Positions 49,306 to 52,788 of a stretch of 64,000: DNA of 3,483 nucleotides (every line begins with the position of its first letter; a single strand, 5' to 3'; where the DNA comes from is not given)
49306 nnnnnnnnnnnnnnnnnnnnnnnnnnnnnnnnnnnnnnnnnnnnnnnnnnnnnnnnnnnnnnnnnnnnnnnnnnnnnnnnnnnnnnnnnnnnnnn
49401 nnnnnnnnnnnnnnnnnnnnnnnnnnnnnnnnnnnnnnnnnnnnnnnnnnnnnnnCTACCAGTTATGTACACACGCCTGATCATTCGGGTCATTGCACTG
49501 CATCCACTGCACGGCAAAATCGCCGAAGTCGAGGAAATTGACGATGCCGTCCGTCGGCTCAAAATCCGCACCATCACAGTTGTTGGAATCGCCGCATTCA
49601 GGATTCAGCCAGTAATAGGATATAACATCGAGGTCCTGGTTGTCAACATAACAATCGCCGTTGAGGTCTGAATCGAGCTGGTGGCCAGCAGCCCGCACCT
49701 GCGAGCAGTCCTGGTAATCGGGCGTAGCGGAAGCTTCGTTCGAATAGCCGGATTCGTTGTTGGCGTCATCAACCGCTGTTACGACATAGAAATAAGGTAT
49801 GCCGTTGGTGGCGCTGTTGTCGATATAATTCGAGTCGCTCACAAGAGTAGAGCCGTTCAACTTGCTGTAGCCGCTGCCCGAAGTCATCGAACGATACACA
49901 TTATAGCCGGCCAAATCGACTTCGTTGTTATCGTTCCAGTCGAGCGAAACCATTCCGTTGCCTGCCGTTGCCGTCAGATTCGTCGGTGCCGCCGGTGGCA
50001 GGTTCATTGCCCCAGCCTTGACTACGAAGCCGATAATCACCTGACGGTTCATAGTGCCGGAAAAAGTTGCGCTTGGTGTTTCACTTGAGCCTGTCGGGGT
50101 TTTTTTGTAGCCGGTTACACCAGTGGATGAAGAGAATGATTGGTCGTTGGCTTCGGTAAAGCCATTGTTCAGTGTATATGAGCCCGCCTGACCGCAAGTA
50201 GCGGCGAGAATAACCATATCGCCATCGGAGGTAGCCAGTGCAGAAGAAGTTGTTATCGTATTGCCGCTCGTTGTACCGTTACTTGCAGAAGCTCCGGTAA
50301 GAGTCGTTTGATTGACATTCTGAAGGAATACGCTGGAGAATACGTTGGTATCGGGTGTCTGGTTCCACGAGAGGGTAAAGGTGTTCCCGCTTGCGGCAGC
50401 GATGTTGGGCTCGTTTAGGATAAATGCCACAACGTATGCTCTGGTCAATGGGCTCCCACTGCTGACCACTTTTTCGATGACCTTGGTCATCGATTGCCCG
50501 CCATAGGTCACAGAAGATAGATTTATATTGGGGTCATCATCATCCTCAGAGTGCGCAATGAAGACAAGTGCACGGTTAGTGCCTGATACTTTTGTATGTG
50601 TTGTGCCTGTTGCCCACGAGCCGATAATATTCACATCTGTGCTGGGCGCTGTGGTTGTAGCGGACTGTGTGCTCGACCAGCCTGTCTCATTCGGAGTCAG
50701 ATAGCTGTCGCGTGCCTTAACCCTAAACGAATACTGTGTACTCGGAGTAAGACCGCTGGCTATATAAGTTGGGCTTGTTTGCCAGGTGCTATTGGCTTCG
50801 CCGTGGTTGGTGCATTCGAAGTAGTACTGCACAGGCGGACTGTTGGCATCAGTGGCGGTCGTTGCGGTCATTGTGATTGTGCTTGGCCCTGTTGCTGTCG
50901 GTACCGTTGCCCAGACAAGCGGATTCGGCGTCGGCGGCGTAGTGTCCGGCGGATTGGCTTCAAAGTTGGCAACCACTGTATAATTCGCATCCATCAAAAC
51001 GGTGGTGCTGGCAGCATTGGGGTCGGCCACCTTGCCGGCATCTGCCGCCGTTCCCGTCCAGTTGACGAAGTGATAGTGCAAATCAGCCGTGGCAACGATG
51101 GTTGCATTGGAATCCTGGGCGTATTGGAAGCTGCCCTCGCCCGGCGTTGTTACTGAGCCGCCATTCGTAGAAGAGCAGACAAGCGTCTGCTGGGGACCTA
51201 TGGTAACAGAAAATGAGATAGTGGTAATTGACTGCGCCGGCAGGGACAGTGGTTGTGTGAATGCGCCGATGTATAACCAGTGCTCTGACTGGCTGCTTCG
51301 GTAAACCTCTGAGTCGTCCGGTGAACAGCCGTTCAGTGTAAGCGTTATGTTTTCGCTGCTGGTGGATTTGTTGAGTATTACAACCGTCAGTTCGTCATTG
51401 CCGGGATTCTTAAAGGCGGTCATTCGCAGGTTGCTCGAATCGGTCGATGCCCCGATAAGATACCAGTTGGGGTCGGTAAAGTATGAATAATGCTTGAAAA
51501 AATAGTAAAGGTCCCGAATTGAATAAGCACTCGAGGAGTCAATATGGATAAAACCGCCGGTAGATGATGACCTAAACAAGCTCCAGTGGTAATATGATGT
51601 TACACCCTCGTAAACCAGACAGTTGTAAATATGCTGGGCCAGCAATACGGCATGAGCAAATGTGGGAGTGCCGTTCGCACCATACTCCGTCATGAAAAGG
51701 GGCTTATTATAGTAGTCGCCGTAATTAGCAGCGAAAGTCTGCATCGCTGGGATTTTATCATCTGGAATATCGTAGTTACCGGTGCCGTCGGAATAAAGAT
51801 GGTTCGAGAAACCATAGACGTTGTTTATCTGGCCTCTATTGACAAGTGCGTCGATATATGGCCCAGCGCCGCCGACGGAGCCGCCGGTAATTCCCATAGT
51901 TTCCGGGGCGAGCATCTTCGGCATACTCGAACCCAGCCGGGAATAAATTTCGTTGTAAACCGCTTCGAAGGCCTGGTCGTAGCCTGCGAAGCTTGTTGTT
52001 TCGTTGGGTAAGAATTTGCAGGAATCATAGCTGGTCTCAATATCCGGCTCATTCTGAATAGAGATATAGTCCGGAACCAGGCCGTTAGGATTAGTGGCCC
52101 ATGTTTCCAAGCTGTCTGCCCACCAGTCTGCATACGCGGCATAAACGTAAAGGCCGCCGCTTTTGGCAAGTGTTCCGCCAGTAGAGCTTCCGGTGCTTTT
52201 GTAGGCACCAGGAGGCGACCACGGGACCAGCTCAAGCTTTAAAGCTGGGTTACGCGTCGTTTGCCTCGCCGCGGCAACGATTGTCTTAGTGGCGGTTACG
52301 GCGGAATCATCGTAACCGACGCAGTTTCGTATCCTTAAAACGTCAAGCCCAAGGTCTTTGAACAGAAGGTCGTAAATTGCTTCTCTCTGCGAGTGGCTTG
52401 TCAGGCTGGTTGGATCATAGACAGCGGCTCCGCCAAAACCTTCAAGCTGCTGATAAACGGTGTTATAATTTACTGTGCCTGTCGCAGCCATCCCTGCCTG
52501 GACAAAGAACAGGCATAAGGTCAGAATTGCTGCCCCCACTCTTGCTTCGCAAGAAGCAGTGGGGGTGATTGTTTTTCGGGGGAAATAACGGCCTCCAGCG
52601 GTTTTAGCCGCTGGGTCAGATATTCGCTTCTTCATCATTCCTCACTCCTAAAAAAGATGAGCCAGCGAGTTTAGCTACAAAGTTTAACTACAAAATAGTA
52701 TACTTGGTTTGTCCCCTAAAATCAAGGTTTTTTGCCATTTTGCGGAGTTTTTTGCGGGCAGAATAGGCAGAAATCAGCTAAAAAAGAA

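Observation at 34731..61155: Five-site LacI-type operator regulon linking PEP-CTERM proteins, a LamG protein, the GH30/GH10 array and the regulator itself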

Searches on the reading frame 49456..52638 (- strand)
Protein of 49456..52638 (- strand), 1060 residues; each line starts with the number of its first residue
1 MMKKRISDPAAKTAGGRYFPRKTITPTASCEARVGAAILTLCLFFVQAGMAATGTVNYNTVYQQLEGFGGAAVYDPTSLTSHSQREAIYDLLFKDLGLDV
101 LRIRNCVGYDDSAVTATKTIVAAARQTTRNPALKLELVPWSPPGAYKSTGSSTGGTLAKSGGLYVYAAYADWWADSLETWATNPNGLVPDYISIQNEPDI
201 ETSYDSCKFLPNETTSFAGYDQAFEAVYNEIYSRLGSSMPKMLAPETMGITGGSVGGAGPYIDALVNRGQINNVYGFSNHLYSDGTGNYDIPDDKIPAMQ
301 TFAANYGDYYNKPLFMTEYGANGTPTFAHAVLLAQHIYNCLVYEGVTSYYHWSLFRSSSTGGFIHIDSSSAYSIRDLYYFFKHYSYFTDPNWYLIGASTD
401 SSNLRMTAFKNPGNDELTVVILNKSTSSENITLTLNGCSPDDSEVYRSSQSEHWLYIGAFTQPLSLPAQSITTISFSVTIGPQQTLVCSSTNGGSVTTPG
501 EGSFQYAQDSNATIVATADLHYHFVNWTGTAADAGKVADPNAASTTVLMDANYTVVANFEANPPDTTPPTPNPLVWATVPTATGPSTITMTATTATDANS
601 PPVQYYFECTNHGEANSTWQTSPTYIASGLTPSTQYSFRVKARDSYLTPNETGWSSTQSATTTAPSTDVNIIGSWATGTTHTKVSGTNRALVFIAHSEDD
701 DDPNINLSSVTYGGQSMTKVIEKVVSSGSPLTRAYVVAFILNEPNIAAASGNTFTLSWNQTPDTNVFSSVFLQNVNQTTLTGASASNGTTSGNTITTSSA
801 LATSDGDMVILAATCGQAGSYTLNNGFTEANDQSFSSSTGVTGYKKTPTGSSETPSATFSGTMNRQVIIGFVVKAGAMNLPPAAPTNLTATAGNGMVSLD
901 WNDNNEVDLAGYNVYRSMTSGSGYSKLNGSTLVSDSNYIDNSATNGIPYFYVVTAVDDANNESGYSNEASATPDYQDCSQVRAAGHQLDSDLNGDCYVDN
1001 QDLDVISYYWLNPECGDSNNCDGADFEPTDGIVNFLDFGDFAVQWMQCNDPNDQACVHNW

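Call 10: search_protein_families(library=pfam, proteins=[window:49456-52638:-], max_evalue=0.001)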
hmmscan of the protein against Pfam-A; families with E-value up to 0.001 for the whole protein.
window:49456-52638:- (1060 aa): 3 families
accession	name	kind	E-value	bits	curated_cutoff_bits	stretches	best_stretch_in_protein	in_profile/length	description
PF18998.6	Flg_new_2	-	1.2e-11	44.8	23.6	1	487-562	4-72/73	Divergent InlB B-repeat domain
PF17189.10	Glyco_hydro_30C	-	8e-08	32.8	22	1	395-474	5-65/65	Glycosyl hydrolase family 30 beta sandwich domain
PF00041.27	fn3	-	1.5e-05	25.5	25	0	582-645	10-71/84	Fibronectin type III domain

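Call 35: search_protein_families(library=ncbifam, proteins=[window:49456-52638:-], max_evalue=0.01)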
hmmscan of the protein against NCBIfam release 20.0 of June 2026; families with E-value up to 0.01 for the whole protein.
window:49456-52638:- (1060 aa): 1 family
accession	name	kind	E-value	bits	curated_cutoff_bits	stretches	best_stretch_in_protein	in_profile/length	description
NF052681.1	EndoxylXynCBac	equivalog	3.1e-19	69.4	650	1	50-474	5-391/395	glucuronoarabinoxylan endo-1,4-beta-xylanase XynC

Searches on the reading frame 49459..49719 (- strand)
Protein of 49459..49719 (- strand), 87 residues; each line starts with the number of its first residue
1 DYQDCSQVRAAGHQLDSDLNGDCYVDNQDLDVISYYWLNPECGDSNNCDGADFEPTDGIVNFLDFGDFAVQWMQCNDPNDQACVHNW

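Call 71: search_protein_families(library=pfam, proteins=[window:49459-49719:-], max_evalue=10)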
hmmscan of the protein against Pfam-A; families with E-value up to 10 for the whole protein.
seq(87 aa): 1 family
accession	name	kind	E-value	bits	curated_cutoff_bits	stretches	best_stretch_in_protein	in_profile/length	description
PF00404.24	Dockerin_1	-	0.0093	16.6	22.9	1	18-65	3-49/57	Dockerin type I domain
